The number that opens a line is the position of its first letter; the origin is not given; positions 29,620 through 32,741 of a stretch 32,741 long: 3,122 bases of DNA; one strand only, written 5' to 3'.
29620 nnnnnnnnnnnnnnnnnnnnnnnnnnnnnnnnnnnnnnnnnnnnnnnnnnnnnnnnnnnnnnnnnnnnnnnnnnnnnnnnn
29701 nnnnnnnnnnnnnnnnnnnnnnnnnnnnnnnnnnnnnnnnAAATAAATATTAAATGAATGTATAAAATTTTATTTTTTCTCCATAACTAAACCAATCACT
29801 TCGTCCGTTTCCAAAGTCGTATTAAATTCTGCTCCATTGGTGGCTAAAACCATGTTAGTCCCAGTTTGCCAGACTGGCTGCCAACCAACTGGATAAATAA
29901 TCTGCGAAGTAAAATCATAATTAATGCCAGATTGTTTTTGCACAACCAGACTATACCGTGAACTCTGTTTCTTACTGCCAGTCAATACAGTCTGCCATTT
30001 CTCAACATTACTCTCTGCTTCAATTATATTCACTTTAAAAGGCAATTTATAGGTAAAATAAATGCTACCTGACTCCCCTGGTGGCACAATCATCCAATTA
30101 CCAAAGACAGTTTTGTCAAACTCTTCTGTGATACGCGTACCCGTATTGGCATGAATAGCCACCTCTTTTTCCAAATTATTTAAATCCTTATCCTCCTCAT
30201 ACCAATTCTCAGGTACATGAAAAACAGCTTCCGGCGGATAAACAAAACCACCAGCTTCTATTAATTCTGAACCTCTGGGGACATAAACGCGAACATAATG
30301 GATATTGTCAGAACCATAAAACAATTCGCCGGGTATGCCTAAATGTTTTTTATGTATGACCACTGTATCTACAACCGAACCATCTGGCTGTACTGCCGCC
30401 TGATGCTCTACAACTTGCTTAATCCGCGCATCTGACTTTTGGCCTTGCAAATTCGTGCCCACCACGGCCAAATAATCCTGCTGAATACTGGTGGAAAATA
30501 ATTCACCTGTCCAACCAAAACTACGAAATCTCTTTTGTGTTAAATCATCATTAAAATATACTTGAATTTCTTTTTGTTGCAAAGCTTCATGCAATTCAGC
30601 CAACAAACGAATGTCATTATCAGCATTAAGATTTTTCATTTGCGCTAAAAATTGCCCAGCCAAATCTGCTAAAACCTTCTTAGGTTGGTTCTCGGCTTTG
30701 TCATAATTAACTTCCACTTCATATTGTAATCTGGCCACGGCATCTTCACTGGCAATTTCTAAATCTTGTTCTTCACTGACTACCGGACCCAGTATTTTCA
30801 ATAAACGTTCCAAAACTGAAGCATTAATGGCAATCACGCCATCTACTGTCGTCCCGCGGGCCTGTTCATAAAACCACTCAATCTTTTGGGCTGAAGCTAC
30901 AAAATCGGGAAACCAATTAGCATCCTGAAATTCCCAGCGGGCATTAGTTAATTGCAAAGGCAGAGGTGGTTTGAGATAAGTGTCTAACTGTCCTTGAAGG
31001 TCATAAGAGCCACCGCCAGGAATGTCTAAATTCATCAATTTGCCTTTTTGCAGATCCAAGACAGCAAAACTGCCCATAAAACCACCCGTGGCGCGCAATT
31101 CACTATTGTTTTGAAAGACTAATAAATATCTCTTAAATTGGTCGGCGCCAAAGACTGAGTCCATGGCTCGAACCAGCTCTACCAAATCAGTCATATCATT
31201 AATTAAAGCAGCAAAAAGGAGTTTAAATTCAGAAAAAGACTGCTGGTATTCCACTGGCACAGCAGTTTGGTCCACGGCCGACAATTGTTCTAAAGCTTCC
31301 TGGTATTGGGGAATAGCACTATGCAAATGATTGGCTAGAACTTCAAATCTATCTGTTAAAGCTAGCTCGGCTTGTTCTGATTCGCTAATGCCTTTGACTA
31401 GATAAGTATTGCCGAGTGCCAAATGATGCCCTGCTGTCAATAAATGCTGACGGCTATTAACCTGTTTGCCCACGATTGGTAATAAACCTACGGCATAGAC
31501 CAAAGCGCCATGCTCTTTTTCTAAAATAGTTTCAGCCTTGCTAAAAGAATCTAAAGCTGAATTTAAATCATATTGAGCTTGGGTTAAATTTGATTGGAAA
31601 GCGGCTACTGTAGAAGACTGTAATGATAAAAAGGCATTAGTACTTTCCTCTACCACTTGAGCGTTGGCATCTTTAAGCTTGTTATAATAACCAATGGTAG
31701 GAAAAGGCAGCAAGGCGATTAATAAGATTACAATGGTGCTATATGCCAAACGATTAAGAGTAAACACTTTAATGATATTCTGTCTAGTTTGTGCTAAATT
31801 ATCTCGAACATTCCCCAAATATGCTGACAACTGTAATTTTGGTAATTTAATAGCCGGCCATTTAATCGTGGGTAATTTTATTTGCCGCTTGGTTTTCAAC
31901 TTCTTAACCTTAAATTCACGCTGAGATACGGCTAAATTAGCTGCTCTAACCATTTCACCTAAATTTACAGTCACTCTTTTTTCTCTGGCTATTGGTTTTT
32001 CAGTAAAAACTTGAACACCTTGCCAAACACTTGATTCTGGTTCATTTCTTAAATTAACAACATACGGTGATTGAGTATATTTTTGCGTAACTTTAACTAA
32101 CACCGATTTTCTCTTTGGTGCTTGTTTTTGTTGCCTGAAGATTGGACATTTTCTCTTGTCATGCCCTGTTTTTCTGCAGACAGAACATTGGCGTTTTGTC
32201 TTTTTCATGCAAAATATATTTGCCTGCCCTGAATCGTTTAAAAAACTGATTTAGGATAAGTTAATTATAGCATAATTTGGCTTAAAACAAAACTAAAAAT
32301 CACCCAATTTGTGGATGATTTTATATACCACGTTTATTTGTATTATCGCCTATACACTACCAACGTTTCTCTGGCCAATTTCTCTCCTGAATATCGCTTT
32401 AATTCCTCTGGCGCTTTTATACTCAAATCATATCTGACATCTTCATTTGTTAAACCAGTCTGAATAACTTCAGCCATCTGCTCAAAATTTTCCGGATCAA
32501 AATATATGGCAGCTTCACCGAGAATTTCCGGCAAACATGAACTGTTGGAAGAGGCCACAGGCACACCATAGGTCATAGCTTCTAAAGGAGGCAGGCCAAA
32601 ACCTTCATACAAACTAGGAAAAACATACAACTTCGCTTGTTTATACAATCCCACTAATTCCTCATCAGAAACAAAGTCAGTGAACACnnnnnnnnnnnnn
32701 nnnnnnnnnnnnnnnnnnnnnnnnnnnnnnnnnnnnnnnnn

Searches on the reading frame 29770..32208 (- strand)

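Call 8: search_protein_families(library=pfam, proteins=[window:29770-32208:-], max_evalue=0.001)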
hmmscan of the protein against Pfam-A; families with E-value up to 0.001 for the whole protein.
window:29770-32208:- (812 aa): 1 family
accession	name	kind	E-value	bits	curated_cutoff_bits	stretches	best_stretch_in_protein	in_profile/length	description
PF13196.11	DUF4012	-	2.2e-26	93.5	28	1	357-497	2-142/144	Protein of unknown function (DUF4012)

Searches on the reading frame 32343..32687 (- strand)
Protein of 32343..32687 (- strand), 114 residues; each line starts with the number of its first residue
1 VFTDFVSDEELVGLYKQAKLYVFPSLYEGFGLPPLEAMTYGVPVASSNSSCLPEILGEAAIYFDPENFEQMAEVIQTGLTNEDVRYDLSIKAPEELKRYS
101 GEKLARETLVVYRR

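Call 8: search_protein_families(library=pfam, proteins=[window:32343-32687:-], max_evalue=0.001)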
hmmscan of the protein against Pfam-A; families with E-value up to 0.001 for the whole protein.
window:32343-32687:- (114 aa): 3 families
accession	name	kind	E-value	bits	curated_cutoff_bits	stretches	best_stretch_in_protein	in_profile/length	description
PF00534.26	Glycos_transf_1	-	1.5e-20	73.9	26.4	1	2-93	77-170/172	Glycosyl transferases group 1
PF13692.12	Glyco_trans_1_4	-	1.2e-16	61.7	27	1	2-80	63-141/142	Glycosyl transferases group 1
PF20706.3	GT4-conflict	-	1.6e-10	41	26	1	8-73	272-334/385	Family 4 Glycosyltransferase in conflict systems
